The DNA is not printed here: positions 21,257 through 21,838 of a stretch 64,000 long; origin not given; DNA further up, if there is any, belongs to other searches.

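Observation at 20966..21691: Tandem triplication of overlapping small Cys-rich genes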

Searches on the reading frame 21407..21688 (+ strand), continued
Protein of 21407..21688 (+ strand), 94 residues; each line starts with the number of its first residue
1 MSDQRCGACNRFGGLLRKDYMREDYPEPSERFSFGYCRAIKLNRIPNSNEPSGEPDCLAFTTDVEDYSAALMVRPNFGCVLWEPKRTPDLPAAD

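Call 68: search_protein_families(library=pfam, alignment_id=A4, max_evalue=1)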
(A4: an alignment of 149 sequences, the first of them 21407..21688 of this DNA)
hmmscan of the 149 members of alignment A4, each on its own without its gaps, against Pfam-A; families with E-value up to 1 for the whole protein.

A. member 1, window:21407-21688:+ (94 aa): 0 families

B. families by the number of members that match (of 149 scanned): 27 families (the first 25 are shown)
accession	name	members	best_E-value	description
PF01355.22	HIPIP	6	0.0074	High potential iron-sulfur protein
PF18524.6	HPIP_like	6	0.016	High potential iron-sulfur protein like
PF21284.3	C7_FIM2_N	6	0.043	Complement component C7, FIM2 N-terminal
PF18073.7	Zn_ribbon_LapB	5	0.0037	Rubredoxin metal binding domain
PF23580.1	Znf_XAF1_N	5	0.014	XIAP-associated factor 1-like, N-terminal zinc finger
PF23145.1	Zf_2nd_IFT121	2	0.078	IFT121, second zinc finger domain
PF08201.16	BssC_TutF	1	0.013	BssC/TutF protein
PF23546.1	Zn_ribbon_TOP3B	1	0.019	DNA topoisomerase 3-beta zinc ribbon domain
PF21560.2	Gp34_2nd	1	0.027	Long-tail fiber proximal subunit, C-terminal, second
PF08274.17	Zn_Ribbon_YjdM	1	0.033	PhnA Zinc-Ribbon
PF23601.1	DUF7140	1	0.067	Domain of unknown function (DUF7140)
PF25431.1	zf-C17orf113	1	0.071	C17orf113 probable zinc finger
PF09917.15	DUF2147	1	0.077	Uncharacterized protein conserved in bacteria (DUF2147)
PF14653.11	IGFL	1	0.078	Insulin growth factor-like family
PF07279.17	DUF1442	1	0.079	Protein of unknown function (DUF1442)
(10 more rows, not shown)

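Call 71: find_encoding_contigs(protein=P0036, flank=8000, max_places=2)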
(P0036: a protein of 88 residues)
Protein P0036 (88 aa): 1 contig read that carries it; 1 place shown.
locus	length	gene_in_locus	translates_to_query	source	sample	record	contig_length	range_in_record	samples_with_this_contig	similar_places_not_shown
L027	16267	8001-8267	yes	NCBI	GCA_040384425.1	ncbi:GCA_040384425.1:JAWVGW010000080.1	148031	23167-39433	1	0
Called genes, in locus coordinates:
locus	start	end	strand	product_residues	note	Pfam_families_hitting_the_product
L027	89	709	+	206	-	-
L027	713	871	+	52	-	-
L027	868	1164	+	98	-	PF01475:FUR (weak)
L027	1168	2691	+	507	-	PF25311:WDGH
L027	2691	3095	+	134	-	-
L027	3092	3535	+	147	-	-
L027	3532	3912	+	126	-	-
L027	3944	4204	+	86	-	-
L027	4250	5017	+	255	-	-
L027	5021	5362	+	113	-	-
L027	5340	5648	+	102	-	-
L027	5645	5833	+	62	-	-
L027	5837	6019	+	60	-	-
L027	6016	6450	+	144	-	PF10686:YAcAr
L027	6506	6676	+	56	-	-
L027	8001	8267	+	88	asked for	-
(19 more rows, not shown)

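Call 76: search_protein_families(library=ncbifam, alignment_id=A3, max_evalue=1)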
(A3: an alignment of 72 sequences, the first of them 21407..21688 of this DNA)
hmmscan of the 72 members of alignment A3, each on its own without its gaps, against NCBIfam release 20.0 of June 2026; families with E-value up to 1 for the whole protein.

A. member 1, window:21407-21688:+ (94 aa): 0 families

B. families by the number of members that match (of 72 scanned): 8 families
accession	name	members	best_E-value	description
NF005408.0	PRK06964.1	1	0.018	DNA polymerase III subunit delta'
NF000086.1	vanY_far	1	0.068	D,D-peptidase/D,D-carboxypeptidase VanY-N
NF007629.0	PRK10291.1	1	0.077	lactoylglutathione lyase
TIGR01126.1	pdi_dom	1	0.084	protein disulfide-isomerase domain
NF033420.0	T6SS_PAAR_dom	1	0.11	type VI secretion system PAAR protein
NF006909.0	PRK09400.1-4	1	0.11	preprotein translocase subunit SecE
NF010076.0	PRK13557.1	1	0.16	histidine kinase famiy protein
NF011386.0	PRK14811.1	1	0.2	DNA-formamidopyrimidine glycosylase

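Call 80: find_related_loci(query=A5, collection=viral_contigs, flank=5000)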
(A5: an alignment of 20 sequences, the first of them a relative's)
Query A5 (77 aa) in viral_contigs; peptide patterns used: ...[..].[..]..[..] (x = any residue, [..] = any of these).
36 stretches matched a pattern; 9 encode a relative of the query (tblastn E <= 1e-3); 9 distinct loci.
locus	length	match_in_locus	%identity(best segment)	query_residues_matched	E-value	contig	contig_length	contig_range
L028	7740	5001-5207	36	8-76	1e-8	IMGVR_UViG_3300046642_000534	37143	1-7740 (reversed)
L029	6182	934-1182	31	1-77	2e-8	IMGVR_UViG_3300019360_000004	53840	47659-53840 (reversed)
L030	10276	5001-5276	34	4-76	1e-6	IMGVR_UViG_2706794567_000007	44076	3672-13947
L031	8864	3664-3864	35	1-77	3e-6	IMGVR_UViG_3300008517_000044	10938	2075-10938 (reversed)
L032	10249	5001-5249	34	2-77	3e-6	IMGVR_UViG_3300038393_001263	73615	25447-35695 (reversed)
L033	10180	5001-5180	41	4-77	6e-6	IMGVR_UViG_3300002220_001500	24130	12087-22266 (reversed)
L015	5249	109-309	36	2-76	1e-5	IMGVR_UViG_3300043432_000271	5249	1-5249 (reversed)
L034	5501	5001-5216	35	1-76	5e-5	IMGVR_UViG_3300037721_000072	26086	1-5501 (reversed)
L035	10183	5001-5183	32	2-76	9e-5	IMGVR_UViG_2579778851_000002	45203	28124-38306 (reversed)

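Call 81: find_related_loci(query=A5, collection=metagenome_contigs, flank=5000)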
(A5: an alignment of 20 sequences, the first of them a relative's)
Query A5 (77 aa) in metagenome_contigs; peptide patterns used: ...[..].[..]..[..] (x = any residue, [..] = any of these).
308 stretches matched a pattern; 40 encode a relative of the query (tblastn E <= 1e-3); 40 distinct loci.
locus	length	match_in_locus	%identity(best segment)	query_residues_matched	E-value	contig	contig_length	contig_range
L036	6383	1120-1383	38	4-76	4e-12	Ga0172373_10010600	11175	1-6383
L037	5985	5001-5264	38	4-76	4e-12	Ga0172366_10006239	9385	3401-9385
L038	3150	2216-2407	39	1-76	4e-12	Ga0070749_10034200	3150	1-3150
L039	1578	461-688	38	1-76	7e-12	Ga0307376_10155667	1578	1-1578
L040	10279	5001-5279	35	1-76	2e-11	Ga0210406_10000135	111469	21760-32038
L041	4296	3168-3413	37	1-77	5e-11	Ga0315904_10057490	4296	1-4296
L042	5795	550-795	37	1-77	6e-11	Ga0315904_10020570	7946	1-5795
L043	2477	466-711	37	1-77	6e-11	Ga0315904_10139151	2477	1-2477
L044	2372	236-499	35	4-76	3e-10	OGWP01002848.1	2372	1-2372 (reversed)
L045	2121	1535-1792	31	2-77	5e-10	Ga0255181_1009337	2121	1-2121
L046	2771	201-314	53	40-77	1e-9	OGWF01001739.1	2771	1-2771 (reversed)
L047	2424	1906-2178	34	3-74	1e-9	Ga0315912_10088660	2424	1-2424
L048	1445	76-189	50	40-77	2e-9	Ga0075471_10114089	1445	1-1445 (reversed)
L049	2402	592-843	34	1-77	5e-9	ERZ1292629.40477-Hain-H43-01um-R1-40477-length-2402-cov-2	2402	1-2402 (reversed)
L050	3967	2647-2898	34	1-77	5e-9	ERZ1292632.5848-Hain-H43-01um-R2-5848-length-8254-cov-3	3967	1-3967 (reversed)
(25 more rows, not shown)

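Call 97: search_protein_families(library=pfam, proteins=[P0017, P0044, P0048, P0081, P0085, P0101, P0135, P0152, P0159, P0129], max_evalue=0.1)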
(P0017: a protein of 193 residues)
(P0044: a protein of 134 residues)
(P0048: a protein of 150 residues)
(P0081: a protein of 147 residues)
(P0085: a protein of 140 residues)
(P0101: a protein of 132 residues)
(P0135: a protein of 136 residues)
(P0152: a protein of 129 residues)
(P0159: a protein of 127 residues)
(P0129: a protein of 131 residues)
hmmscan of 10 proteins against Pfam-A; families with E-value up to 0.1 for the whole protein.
P0017 (193 aa): 1 family
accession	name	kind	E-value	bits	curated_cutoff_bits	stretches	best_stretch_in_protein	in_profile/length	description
PF08274.17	Zn_Ribbon_YjdM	-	0.033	14.6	30.8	1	141-156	14-29/30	PhnA Zinc-Ribbon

P0044 (134 aa): 1 family
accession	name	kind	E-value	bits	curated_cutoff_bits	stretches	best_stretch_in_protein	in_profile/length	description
PF01355.22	HIPIP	-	0.03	15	22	1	65-90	27-52/66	High potential iron-sulfur protein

P0048 (150 aa): 1 family
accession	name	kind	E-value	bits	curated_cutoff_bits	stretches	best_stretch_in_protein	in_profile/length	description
PF23601.1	DUF7140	-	0.067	13.6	27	0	57-74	4-21/42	Domain of unknown function (DUF7140)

P0081 (147 aa): 0 families

P0085 (140 aa): 0 families

P0101 (132 aa): 0 families

P0135 (136 aa): 1 family
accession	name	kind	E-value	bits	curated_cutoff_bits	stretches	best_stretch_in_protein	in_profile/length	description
PF25431.1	zf-C17orf113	-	0.071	13.4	29.5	0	37-67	14-46/63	C17orf113 probable zinc finger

P0152 (129 aa): 0 families

P0159 (127 aa): 0 families

P0129 (131 aa): 0 families

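Call 104: search_dna_similar(query=P0036, collection=phages, mode=protein, max_evalue=0.01, max_rows=15)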
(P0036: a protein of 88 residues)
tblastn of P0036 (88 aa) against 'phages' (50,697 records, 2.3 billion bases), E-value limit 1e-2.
No match.

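Call 105: search_dna_similar(query=P0014, collection=phages, mode=protein, max_evalue=0.01, max_rows=15)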
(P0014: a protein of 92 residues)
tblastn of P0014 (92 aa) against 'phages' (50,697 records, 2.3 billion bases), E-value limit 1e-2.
No match.
